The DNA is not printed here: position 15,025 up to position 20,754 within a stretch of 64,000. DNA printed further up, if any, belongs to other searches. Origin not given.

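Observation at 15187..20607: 1.8k-aa T9SS cargo with internally duplicated N-terminal module and seven SdrD-B-like repeats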

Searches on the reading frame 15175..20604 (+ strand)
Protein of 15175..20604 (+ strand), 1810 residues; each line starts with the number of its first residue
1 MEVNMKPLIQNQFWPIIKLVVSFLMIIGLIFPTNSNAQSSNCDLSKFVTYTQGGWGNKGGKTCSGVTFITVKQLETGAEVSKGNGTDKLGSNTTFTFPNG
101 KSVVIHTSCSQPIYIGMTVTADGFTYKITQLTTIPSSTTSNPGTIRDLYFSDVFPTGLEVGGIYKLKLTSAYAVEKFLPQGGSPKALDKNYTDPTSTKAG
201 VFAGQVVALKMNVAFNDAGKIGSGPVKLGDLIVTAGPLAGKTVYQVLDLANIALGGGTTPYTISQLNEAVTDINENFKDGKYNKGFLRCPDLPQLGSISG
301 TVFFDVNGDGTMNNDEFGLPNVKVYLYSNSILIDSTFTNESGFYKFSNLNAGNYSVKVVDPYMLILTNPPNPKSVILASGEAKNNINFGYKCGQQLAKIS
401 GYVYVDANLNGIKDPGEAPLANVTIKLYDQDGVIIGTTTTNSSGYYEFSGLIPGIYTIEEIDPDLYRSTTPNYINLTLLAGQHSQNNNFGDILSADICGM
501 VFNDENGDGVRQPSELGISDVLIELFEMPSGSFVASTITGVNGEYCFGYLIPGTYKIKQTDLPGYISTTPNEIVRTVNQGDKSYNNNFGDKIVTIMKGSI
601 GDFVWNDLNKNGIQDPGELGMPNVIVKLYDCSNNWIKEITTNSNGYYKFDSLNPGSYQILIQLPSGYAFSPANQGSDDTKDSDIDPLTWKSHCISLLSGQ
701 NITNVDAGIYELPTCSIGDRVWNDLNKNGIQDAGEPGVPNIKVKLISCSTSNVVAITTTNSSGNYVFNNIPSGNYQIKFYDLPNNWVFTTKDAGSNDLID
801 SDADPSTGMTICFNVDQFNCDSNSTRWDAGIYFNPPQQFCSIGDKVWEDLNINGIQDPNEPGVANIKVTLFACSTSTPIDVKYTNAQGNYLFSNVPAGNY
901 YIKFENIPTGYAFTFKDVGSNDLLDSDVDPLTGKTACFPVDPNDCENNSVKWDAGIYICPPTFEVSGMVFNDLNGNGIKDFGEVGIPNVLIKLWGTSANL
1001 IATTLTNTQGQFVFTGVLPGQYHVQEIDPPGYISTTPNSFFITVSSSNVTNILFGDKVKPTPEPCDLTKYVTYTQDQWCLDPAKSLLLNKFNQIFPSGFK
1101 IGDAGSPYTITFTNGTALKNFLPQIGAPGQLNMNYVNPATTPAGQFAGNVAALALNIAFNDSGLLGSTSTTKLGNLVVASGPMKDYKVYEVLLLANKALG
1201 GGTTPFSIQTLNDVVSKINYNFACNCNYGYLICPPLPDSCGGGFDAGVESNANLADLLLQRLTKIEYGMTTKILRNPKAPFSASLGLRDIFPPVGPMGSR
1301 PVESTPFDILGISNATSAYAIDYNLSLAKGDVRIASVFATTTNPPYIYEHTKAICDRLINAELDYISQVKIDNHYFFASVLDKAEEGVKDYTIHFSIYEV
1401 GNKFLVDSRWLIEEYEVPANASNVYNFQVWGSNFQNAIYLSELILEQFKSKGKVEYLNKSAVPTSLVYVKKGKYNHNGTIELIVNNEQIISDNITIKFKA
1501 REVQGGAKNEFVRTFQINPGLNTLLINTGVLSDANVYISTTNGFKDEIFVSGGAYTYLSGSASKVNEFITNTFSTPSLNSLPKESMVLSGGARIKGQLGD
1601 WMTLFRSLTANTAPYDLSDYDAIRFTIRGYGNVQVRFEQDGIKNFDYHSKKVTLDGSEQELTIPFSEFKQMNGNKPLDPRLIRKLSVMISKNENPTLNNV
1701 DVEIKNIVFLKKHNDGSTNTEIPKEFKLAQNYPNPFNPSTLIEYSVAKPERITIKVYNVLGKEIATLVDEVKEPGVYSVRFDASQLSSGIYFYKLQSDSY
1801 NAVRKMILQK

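Call 3: search_protein_families(library=pfam, proteins=[window:15175-20604:+], max_evalue=1)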
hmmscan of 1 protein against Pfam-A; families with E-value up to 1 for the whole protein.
window:15175-20604:+ (1810 aa): 26 families (the best 25 are shown)
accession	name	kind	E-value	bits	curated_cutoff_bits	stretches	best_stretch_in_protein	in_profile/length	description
PF17210.9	SdrD_B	-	1.6e-170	556.9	29.7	7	599-709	2-112/112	SdrD B-like domain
PF13620.12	CarboxypepD_reg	-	7.7e-48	161.2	32.3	7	412-459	6-53/82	Carboxypeptidase regulatory-like domain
PF17802.7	SpaA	-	2.1e-37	127.6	23.1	6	416-462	12-60/91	Prealbumin-like fold domain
PF13715.12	CarbopepD_reg_2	-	4.9e-15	55.8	32.2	4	755-779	26-50/88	CarboxypepD_reg-like domain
PF11974.14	bMG3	-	5.7e-15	55.6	34.9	2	418-451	26-59/103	Bacterial alpha-2-macroglobulin MG3 domain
PF22904.2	NOMO1-like_2nd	-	2.5e-12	47.2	27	1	982-1049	18-83/90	BOS complex subunit NOMO1-like, second beta sandwich domain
PF18962.6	Por_Secre_tail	-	2.7e-11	44.1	27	1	1732-1807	2-74/75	Secretion system C-terminal sorting domain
PF01060.29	TTR-52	-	2.9e-11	44.3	24.9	1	417-465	8-57/79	Transthyretin-like family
PF09430.16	EMC7_beta-sandw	-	4.7e-11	43.4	26.6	2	863-907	7-48/122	ER membrane protein complex subunit 7, beta-sandwich domain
PF24025.1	Ig_DR_A0283-like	-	3.8e-10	40.4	27.1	1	617-664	18-65/102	DR_A0283-like, Ig-like domain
PF23193.1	NOMO_3rd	-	9.5e-10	39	27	0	750-777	55-82/120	NOMO third transthyretin-like domain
PF00775.27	Dioxygenase_C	-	8.1e-06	25.8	27.3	1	634-662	73-101/182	Dioxygenase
PF23608.1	Ig_ILCR1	-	1.5e-05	25.5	27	0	755-778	58-82/114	ILCR1 Ig-like domain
PF23623.1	GBD_IRG7_N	-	1.9e-05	25.2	27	0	401-459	15-77/95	IRG7 N-terminal galactose binding domain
PF22898.2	NOMO1-like_1st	-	2.2e-05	24.9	27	1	621-674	12-66/85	BOS complex subunit NOMO1-like, first beta sandwich domain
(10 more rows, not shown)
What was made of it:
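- On MSCRAMM SdrD: 7 stretches, E 1.6e-170 (call 3).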

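Call 4: search_protein_families(library=ncbifam, proteins=[window:15175-20604:+], max_evalue=1)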
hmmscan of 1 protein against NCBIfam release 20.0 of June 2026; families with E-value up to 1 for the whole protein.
window:15175-20604:+ (1810 aa): 12 families
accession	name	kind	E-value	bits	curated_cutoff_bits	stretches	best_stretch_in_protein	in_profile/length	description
NF012181.0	MSCRAMM_SdrD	exception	1.3e-86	291.3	2500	3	393-820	678-1114/1379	MSCRAMM family adhesin SdrD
NF000535.3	MSCRAMM_SdrC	exception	1.9e-73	247.9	1700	5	597-807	496-695/963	MSCRAMM family adhesin SdrC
TIGR04183.1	Por_Secre_tail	domain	2.3e-12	46.7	23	2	1732-1809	2-72/72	T9SS type A sorting domain-containing protein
NF038113.1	T9SSA_dep_M36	equivalog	8.4e-08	30.8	885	1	1727-1809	791-869/869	T9SS-dependent M36 family metallopeptidase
NF052323.1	T9SSA_dep_M6i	equivalog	1e-07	30.3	600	1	1727-1801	956-1030/1043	T9SS-dependent M6-like inactivated metalloprotease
NF058648.1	ECF_sub_HI1622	equivalog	1.5e-06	28.3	100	0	417-448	36-67/180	NikL family nickel/cobalt ECF transporter subunit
NF053607.1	CHU_0125_OmpA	equivalog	3.8e-06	25.7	620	1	617-667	436-485/639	CHU_0125 family OmpA-like outer membrane integrity protein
TIGR02422.1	protocat_beta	equivalog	3.9e-05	23.5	296.4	0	435-482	109-152/220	protocatechuate 3,4-dioxygenase subunit beta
NF038353.1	FxLYD_dom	domain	0.0069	16.2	23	1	421-443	21-43/71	FxLYD domain-containing protein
NF033902.0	iso_D2_wall_anc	subfamily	0.048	12.4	95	1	424-471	128-176/540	SpaH/EbpB family LPXTG-anchored major pilin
NF040520.1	Ig_like_BLP2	equivalog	0.059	11.5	750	1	421-447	275-301/730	Ig-like repeat protein Blp2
NF051454.1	tyrosinase_PvdP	equivalog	0.061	11.8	625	1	1421-1451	338-368/536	pyoverdine maturation tyrosinase PvdP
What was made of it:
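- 20368..20607 (+): T9SS type A C-terminal sorting domain (res 1732-1810) and the stop codon. PF18962, 44.1 bits (cut-off 27); TIGR04183, 46.7 bits (cut-off 23) (calls 3, 4).
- On T9SS type A cargo: PF18962 at res 1732-1807, 44.1 bits (cut-off 27); TIGR04183, 46.7 bits (cut-off 23) (calls 3, 4).
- On MSCRAMM SdrD: NF012181 scores 291 bits against a cut-off of 2500, and only the B-repeat part aligns (call 4).
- Closest known: Staphylococcal MSCRAMM SdrD. Different: NCBIfam MSCRAMM_SdrD scores 291 bits against a cut-off of 2500 (call 4).
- Checked: Seven SdrD_B stretches (PF17210, 557 bits against a cut-off of 29.7) and Por_Secre_tail at res 1732-1807 (44 bits against 27; TIGR04183 46.7 against 23) (calls 3, 4).
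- Type A sorting domain above curated cut-offs (calls 3, 4).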
